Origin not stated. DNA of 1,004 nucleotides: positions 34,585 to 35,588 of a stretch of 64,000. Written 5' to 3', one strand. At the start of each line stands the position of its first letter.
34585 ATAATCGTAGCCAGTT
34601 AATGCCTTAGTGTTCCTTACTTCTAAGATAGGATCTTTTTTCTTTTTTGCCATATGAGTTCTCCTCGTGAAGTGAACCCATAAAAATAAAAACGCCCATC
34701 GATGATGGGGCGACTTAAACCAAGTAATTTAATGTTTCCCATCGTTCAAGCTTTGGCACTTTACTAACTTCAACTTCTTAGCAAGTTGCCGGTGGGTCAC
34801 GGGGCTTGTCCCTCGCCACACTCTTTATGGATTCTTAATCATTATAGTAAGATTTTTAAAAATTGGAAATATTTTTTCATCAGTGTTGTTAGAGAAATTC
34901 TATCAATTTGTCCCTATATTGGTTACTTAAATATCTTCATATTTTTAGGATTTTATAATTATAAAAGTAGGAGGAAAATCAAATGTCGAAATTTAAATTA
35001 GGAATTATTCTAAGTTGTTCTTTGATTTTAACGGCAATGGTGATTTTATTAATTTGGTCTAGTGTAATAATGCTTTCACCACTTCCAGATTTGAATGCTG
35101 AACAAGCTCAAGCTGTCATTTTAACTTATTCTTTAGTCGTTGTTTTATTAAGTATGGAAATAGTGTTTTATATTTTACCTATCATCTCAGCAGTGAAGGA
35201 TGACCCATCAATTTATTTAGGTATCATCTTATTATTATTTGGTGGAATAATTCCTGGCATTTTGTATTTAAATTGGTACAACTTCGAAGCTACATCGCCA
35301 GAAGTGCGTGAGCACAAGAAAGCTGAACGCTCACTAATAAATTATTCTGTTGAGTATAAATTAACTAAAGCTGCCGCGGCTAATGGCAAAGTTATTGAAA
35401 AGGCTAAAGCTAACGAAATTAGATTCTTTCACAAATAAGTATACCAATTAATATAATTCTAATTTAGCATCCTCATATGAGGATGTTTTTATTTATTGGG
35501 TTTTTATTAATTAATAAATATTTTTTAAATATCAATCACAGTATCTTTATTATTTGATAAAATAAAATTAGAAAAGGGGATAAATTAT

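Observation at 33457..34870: SAM-I (S-box) riboswitch controlling an uncharacterised FGase-family amidohydrolase with a novel N-terminal extension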

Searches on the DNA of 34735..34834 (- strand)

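Call 79: build_rna_model(alignment_id=A6, structure=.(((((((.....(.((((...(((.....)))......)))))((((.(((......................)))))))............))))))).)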
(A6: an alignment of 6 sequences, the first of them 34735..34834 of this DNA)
Model R1 built from alignment A6 (6 sequences, 101 columns); structure: as given.
model positions 100; base pairs 22; branch points 1; effective number of sequences 1.3; information 0.59 bits per position. Calibrated on 0.2 Mb of random sequence (short: E-values are rough).
structure used (alignment columns):
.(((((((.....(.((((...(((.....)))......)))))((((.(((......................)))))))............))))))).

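Call 82: search_with_rna_model(model_id=R1, sources=[window, L001, L003, L006, L009, L010, L011, L012, L013, L014, L015, L016, L017, L018, L019, L020, L021, L022, L023, L024, L025, L026, L027, L028, L029, L030, L031, L032, L034, L035, L036, L037, L038, L039, L040, L041, L042, L043, L044, L045, L046, L048, L049, L050, L051, L052, L053, L054, L055, L056, L057, L058, L059, L060, L061, L062, L063, L064, L065, L066, L067, L068, L069, L070, L071, L072, L073, L074, L075, L076, L077, L078, L079, L080, L081, L082, L083, L084, L085, L086, L087, L088, L089, L090, L091, L092, L093, L094, L095, L096, L097, L098, L099, L100, L102, L106, L109, L125, L127, L130], max_evalue=0.001, make_alignment=true)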
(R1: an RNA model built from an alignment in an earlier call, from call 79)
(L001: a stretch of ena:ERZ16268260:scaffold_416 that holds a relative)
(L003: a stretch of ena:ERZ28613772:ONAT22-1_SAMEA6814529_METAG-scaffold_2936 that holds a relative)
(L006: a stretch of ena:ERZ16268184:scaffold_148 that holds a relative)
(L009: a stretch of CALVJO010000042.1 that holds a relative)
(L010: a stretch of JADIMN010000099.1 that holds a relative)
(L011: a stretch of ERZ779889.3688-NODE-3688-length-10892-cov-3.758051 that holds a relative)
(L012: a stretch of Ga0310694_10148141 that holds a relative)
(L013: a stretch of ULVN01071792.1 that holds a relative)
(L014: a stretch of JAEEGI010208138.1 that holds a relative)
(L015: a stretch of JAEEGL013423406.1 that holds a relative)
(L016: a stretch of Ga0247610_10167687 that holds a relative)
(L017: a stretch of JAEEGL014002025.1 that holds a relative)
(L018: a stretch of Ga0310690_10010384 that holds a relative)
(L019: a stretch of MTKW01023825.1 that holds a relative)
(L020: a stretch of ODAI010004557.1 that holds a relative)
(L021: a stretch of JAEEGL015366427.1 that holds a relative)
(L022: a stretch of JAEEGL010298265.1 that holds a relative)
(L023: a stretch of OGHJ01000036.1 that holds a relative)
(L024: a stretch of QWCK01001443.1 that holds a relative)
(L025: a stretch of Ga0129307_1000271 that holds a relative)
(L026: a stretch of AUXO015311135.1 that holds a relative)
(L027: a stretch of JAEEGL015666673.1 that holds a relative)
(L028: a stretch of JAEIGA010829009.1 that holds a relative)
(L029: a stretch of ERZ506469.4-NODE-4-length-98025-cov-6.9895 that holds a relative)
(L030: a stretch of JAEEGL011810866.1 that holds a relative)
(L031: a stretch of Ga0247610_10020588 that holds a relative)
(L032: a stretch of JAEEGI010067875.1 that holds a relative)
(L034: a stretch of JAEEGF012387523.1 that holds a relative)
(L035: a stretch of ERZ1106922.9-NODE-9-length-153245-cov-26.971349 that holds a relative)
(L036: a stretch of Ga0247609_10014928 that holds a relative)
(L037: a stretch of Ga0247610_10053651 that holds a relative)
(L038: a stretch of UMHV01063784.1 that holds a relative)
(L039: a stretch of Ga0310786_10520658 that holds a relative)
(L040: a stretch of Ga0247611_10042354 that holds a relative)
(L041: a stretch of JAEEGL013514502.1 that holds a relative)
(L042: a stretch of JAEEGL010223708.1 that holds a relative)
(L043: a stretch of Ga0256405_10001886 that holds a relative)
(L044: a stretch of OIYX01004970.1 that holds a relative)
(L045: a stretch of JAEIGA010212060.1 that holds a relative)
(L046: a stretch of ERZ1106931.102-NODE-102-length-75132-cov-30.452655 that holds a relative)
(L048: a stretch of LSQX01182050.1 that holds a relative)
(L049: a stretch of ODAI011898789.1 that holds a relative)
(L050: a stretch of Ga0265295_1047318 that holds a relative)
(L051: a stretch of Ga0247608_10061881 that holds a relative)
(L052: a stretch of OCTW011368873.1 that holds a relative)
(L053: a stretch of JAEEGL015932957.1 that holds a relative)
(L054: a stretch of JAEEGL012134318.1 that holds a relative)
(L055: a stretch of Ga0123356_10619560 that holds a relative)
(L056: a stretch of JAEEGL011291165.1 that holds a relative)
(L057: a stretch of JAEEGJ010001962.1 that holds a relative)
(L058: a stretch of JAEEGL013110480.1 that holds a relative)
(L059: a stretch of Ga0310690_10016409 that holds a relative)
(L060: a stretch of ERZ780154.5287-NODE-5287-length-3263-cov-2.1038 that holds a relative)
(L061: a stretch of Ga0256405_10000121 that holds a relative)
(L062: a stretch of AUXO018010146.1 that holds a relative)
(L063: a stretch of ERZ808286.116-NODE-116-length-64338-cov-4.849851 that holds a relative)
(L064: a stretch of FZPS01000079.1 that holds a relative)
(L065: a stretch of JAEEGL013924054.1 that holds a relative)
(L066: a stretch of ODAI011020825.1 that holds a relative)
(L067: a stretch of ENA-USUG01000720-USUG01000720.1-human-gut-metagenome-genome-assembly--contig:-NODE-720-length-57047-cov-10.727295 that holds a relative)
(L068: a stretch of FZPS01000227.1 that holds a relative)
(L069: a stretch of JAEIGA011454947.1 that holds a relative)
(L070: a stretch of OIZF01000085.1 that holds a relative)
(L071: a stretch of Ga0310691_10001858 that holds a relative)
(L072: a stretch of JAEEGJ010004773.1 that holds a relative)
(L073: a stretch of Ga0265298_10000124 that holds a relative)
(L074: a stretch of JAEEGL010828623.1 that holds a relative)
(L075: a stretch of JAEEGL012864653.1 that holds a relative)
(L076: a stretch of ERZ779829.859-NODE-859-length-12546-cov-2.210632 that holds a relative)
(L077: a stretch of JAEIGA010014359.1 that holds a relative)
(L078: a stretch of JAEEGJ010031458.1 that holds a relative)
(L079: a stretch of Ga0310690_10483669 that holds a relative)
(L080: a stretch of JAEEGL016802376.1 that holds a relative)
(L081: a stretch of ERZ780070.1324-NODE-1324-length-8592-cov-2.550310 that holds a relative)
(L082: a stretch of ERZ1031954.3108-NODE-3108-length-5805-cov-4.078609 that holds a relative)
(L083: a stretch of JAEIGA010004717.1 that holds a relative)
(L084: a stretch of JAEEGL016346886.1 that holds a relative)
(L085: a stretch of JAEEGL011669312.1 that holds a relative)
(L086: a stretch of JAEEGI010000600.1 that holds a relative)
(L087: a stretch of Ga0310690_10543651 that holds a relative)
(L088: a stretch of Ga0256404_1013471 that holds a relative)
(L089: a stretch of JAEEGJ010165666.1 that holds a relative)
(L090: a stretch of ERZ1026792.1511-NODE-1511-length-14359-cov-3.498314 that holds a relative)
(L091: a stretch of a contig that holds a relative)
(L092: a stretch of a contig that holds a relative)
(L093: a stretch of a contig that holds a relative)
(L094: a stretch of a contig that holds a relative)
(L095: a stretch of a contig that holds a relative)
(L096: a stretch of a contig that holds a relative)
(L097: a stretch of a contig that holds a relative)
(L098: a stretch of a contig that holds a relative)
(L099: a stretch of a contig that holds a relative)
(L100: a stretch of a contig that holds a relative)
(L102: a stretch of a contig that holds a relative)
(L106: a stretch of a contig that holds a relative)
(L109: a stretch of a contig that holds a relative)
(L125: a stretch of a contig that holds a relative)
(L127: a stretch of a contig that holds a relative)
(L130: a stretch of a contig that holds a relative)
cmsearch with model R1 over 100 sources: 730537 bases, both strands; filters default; matches with E-value up to 0.001: 104.
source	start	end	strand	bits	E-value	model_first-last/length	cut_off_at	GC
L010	5797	5896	+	107.7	1e-21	1-100/100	no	0.38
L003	172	272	+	104.9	4.7e-21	1-100/100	no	0.37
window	34735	34834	-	102.6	1.6e-20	1-100/100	no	0.49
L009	5801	5889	+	102.4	1.9e-20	1-100/100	no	0.53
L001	5846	5934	+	101.5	3e-20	1-100/100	no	0.53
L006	5842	5933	+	99.8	7.3e-20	1-100/100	no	0.4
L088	2184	2277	-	98.5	1.5e-19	1-100/100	no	0.44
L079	403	493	+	96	5.6e-19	1-100/100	no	0.44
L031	739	831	+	94.4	1.4e-18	1-100/100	no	0.46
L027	1398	1489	-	93.2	2.6e-18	1-100/100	no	0.43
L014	2045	2136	-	92.3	4.3e-18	1-100/100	no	0.41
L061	3506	3594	+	88.7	3e-17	1-100/100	no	0.48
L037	2030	2119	-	86.8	8.3e-17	1-100/100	no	0.42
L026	408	497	-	86.6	9e-17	1-100/100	no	0.47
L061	4034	4122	+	86.6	9.1e-17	1-100/100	no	0.51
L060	566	655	+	83.1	6e-16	1-100/100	no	0.46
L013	7191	7281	+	80.4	2.6e-15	1-100/100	no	0.47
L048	1582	1671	+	79.5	4.2e-15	1-100/100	no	0.42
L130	3851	3939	+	78.7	6.4e-15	1-100/100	no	0.45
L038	8150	8242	+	77.8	1.1e-14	1-100/100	no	0.45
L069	794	881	+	77.5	1.2e-14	1-100/100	no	0.42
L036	3902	3990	-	76.8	1.8e-14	1-100/100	no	0.48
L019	2516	2604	+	76.6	2e-14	1-100/100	no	0.45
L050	505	592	+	76.1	2.7e-14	1-100/100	no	0.48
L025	3301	3389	+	75.6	3.4e-14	1-100/100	no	0.51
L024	1973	2061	+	75.2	4.3e-14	1-100/100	no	0.53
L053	408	497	-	75.1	4.5e-14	1-100/100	no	0.44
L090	6896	6984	+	74.6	6e-14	1-100/100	no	0.45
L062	4964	5053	+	74.5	6.2e-14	1-100/100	no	0.4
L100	39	127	+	73.8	9.1e-14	1-100/100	no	0.52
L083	8687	8775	+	73.7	9.5e-14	1-100/100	no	0.53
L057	12269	12355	+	73.7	9.9e-14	1-100/100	no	0.49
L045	2910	2998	+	73.4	1.1e-13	1-100/100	no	0.42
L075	233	321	-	73.4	1.1e-13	1-100/100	no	0.43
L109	1095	1182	+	73.2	1.3e-13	1-100/100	no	0.52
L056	78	164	-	73.1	1.3e-13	1-100/100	no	0.48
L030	2287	2375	-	73.1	1.3e-13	1-100/100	no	0.48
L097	757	844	-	73.1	1.4e-13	1-100/100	no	0.52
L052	357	445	+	73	1.4e-13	1-100/100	no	0.48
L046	7803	7893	+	72.8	1.6e-13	1-100/100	no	0.49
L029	6944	7031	-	72.6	1.8e-13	1-100/100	no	0.48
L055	774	863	-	72.3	2.1e-13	1-100/100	no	0.48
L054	4160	4249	-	72.1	2.2e-13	1-100/100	no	0.44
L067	8968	9056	+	72.1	2.3e-13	1-100/100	no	0.51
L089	815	903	+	72.1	2.3e-13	1-100/100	no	0.42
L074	704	789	+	71.8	2.7e-13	1-100/100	no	0.38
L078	4061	4151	-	71.6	3e-13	1-100/100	no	0.47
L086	7068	7158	-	71.6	3e-13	1-100/100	no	0.47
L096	485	572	-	71.4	3.3e-13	1-100/100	no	0.56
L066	1621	1709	+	71.2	3.7e-13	1-100/100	no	0.47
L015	472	561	-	71.2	3.8e-13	1-100/100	no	0.48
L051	789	876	+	71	4.1e-13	1-100/100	no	0.53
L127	12021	12111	+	71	4.1e-13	1-100/100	no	0.43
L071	904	992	-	70.9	4.4e-13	1-100/100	no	0.52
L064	8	98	+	70.8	4.6e-13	1-100/100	no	0.44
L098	2217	2303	-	70.6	5.2e-13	1-100/100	no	0.49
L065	5329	5418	-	70.5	5.3e-13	1-100/100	no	0.6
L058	3089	3178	+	70.5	5.5e-13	1-100/100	no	0.42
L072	4759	4847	-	70.1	6.7e-13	1-100/100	no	0.52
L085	2576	2666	+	69.9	7.5e-13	1-100/100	no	0.52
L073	1793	1881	+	69.9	7.6e-13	1-100/100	no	0.51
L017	3859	3947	-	69.7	8.3e-13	1-100/100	no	0.56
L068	116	203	+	69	1.2e-12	1-100/100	no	0.45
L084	4011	4099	+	69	1.2e-12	1-100/100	no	0.58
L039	43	130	+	68.8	1.3e-12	1-100/100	no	0.55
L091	4730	4816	-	68.8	1.4e-12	1-100/100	no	0.49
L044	1418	1506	+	68.6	1.5e-12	1-100/100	no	0.53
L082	4815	4903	-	68.6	1.5e-12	1-100/100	no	0.53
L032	63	150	+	68.3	1.8e-12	1-100/100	no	0.47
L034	4220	4307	-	68.3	1.8e-12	1-100/100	no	0.47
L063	4590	4677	-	68.2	1.8e-12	1-100/100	no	0.53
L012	348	439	+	68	2.1e-12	1-100/100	no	0.45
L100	434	523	+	66.8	3.9e-12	1-100/100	no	0.52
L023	3464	3550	-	66.8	4e-12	1-100/100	no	0.48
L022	2536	2622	+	66.6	4.5e-12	1-100/100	no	0.52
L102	1176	1264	+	66.5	4.8e-12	1-100/100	no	0.6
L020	428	516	+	66.4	5e-12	1-100/100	no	0.56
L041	6473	6563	-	65.9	6.3e-12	1-100/100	no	0.46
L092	1412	1498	-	65.9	6.5e-12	1-100/100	no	0.46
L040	3004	3096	+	65.7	7.3e-12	1-100/100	no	0.45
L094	1322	1411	-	65.7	7.4e-12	1-100/100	no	0.5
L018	1077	1166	+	65.5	7.9e-12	1-100/100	no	0.53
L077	5629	5717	-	65.5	8e-12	1-100/100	no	0.53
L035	469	559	+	65.1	9.8e-12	1-100/100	no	0.43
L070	412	502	-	65.1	9.8e-12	1-100/100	no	0.43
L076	12206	12296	-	65.1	9.8e-12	1-100/100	no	0.43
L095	1460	1550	-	65.1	9.8e-12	1-100/100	no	0.43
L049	2324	2415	+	65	1.1e-11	1-100/100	no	0.45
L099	2707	2796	+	65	1.1e-11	1-100/100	no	0.49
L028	88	176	+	64.9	1.1e-11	1-100/100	no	0.56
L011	6366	6453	-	64.3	1.6e-11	1-100/100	no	0.57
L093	8606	8696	+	64.1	1.7e-11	1-100/100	no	0.57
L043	7622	7710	+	64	1.8e-11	1-100/100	no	0.53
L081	738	828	+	64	1.9e-11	1-100/100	no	0.42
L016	1150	1237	+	63.6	2.3e-11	1-100/100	no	0.55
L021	3039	3129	-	63.4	2.5e-11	1-100/100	no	0.45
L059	5660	5746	+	63.2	2.8e-11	1-100/100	no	0.55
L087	127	216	-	62.8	3.4e-11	1-100/100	no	0.54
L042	35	124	-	62.6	3.8e-11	1-100/100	no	0.49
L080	370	484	+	61.7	6.3e-11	1-100/100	no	0.55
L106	1062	1174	+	61.6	6.6e-11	1-100/100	no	0.57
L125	1239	1352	+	58.9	2.8e-10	1-100/100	no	0.52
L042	613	703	-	40.2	6.9e-06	1-100/100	no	0.49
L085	3116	3188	+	39.8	8.5e-06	10-92/100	no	0.58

Alignment A7: 104 matches aligned to the model, 135 columns, each read 5' to 3' on its own strand. Consensus structure (alignment columns), stored with it:
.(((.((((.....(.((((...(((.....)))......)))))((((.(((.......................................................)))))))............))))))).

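Call 98: search_with_rna_model(model_id=R1, sources=[L131, L132, L133, L134, L135, L136, L137, L138, L139, L140, L141, L142, L101, L103, L104, L105, L107, L108, L110, L111, L112, L113, L114, L115, L116, L117, L118, L119, L120, L121, L122, L123, L124, L126, L128, L129], max_evalue=1)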
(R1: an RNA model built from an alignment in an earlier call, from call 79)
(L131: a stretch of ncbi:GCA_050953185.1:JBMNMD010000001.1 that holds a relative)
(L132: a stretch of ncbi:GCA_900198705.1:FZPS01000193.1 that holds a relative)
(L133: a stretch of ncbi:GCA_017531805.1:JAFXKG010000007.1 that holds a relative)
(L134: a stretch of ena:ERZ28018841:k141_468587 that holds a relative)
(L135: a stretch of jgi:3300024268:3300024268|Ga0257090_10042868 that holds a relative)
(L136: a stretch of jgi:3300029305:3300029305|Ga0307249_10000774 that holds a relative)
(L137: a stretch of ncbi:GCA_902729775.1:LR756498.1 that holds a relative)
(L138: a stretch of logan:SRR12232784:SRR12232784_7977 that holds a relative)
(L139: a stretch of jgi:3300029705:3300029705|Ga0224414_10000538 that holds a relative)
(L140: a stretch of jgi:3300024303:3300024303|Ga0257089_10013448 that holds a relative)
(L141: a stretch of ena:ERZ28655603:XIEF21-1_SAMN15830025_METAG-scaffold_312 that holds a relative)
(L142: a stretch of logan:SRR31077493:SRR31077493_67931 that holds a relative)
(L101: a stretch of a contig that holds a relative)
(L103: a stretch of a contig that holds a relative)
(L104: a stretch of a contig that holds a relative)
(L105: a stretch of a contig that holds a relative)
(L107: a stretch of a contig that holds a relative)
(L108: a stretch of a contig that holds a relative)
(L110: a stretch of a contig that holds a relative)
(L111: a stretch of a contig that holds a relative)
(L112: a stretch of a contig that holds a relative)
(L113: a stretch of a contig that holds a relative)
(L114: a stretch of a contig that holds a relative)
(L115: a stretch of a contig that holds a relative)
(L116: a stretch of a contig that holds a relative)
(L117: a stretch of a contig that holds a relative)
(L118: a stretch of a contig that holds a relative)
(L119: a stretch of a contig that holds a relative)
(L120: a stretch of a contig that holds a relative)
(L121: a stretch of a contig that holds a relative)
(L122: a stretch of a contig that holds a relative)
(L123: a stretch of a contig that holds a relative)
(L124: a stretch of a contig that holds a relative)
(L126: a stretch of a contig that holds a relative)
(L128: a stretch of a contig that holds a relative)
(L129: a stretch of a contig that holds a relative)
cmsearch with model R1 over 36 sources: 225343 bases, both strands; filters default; matches with E-value up to 1: 25.
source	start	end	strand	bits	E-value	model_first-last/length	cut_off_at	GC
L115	6506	6598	-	94.8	3.3e-19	1-100/100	no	0.44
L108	82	175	+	86.5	3e-17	1-100/100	no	0.38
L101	13655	13743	+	84.6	8.5e-17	1-100/100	no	0.51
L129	2681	2769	-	80.4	8.2e-16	1-100/100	no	0.44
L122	3058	3146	-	80.2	9.1e-16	1-100/100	no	0.52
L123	408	495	-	75.6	1.1e-14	1-100/100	no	0.51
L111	1322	1410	-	75.2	1.3e-14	1-100/100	no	0.49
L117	946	1034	-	74.1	2.4e-14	1-100/100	no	0.46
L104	532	620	+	73.3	3.7e-14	1-100/100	no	0.51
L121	11533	11621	-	73.3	3.7e-14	1-100/100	no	0.46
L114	7855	7943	+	73.1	4.1e-14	1-100/100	no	0.51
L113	2347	2438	-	72.2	6.6e-14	1-100/100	no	0.4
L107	4840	4928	+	71.9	8e-14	1-100/100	no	0.49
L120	5712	5800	-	71.4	1e-13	1-100/100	no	0.49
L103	648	735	-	70.7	1.5e-13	1-100/100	no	0.5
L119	1622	1710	+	69.9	2.3e-13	1-100/100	no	0.52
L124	1860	1947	+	68.7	4.5e-13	1-100/100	no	0.48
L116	5467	5557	+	68.5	4.9e-13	1-100/100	no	0.6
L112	599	686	+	68.1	6e-13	1-100/100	no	0.51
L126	2641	2726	+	67.7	7.6e-13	1-100/100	no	0.5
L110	1866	1976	-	65.8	2.1e-12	1-100/100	no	0.5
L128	2648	2740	-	65.5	2.5e-12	1-100/100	no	0.45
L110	56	153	-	65.3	2.8e-12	1-100/100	no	0.56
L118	960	1048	-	62.8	1.1e-11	1-100/100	no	0.55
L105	1239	1328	-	62.3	1.4e-11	1-100/100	no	0.54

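Call 107: search_with_rna_model(model_id=R1, sources=[L146, L147, L148, L149, L150, L151, L152, L153, L154, L155, L156, L157, L158, L143, L145], max_evalue=0.1)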
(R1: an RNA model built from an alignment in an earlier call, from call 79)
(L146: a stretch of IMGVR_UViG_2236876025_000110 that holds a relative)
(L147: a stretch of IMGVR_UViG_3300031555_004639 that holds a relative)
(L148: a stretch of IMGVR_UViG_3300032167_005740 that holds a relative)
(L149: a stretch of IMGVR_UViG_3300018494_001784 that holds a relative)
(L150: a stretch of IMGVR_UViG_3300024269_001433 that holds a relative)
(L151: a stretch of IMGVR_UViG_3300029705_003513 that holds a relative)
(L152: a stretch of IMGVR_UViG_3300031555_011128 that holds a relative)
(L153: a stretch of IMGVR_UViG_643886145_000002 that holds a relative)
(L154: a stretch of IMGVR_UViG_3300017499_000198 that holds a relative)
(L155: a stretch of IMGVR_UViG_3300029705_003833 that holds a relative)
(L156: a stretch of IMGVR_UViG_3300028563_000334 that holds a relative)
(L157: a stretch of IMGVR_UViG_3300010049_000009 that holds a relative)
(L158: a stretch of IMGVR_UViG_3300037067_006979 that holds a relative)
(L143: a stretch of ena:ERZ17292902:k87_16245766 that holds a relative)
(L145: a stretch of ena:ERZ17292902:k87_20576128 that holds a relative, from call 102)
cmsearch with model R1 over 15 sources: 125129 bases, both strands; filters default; matches with E-value up to 0.1: 11.
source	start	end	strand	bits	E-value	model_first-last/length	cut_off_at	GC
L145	1623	1722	-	102.6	2.7e-21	1-100/100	no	0.49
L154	1516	1606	-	84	6.5e-17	1-100/100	no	0.45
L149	3612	3700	+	72.5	3.2e-14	1-100/100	no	0.52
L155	638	726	+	72.5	3.2e-14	1-100/100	no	0.52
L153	14397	14485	+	72.1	4e-14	1-100/100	no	0.45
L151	7363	7451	+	68.6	2.5e-13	1-100/100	no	0.53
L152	5324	5411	-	68.6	2.6e-13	1-100/100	no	0.55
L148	2104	2192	+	68.5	2.8e-13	1-100/100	no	0.54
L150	6167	6255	+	66.3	9e-13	1-100/100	no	0.53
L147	5759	5848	-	66.3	9e-13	1-100/100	no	0.57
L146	471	559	-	65.1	1.7e-12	1-100/100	no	0.54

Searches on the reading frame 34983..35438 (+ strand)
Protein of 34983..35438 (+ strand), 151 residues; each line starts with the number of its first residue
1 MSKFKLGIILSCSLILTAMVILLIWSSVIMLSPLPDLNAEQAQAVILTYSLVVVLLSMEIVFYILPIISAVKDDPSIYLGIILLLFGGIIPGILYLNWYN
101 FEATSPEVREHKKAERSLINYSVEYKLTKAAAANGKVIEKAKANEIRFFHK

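Call 67: search_protein_families(library=pfam, proteins=[window:34983-35435:+], max_evalue=0.00001)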
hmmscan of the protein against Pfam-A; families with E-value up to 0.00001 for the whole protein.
window:34983-35435:+ (151 aa): 0 families

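Call 75: search_protein_families(library=pfam, proteins=[window:34983-35435:+], max_evalue=0.01)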
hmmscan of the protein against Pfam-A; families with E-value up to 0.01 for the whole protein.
window:34983-35435:+ (151 aa): 0 families

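Call 102: find_encoding_contigs(protein=window:34983-35438:+, flank=5000, max_places=6)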
Protein window:34983-35438:+ (151 aa): 1 contig read that carries it; 1 place shown.
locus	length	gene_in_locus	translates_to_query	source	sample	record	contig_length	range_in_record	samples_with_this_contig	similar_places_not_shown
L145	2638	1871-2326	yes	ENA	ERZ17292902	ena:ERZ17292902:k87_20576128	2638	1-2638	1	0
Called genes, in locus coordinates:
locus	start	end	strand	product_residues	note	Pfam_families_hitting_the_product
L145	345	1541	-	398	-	-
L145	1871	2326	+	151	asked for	-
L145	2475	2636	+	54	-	?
